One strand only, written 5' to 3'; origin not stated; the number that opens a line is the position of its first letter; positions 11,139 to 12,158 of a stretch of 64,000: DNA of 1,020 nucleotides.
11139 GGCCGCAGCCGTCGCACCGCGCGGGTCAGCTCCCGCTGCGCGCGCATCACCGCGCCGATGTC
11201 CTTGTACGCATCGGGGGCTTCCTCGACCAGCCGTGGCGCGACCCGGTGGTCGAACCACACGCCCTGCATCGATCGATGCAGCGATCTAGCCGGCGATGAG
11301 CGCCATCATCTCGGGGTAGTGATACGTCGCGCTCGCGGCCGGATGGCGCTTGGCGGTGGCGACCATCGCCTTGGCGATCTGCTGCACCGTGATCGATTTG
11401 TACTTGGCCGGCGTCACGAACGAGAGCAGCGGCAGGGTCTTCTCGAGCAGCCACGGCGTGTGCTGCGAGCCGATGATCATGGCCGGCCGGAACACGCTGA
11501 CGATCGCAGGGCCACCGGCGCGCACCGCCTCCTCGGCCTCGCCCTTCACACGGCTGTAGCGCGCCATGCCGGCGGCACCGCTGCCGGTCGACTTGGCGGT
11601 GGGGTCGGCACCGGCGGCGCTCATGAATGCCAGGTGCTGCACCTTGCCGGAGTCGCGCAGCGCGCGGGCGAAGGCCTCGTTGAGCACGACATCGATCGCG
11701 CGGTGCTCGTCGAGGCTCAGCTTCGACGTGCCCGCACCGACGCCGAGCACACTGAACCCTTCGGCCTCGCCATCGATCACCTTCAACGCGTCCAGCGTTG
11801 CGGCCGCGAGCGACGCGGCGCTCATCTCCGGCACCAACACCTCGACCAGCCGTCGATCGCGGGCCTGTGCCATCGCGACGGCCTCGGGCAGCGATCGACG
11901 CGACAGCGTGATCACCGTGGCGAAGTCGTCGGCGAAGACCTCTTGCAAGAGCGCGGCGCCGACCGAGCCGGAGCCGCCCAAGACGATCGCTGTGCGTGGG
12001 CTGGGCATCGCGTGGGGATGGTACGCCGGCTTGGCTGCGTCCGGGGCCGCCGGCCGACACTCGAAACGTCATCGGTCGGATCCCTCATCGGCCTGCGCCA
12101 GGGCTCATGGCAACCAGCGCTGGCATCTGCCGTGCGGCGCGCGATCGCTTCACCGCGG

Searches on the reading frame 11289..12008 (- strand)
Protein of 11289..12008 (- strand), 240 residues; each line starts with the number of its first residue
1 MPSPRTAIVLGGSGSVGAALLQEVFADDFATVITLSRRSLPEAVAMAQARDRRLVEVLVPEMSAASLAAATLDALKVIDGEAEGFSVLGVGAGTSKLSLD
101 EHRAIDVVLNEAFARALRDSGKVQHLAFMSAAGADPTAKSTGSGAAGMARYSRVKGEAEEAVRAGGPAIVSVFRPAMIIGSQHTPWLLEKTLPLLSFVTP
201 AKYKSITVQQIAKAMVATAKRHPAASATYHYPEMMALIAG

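Call 17: search_protein_families(library=pfam, proteins=[window:11289-12008:-], max_evalue=0.01)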
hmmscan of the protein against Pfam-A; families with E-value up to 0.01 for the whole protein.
window:11289-12008:- (240 aa): 2 families
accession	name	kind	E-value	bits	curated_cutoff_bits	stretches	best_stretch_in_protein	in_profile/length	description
PF13460.12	NAD_binding_10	-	1e-05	25.9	27.2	1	11-220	1-182/184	NAD(P)H-binding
PF07993.18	NAD_binding_4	-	0.0024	17.5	20.1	0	149-204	175-233/258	Male sterility protein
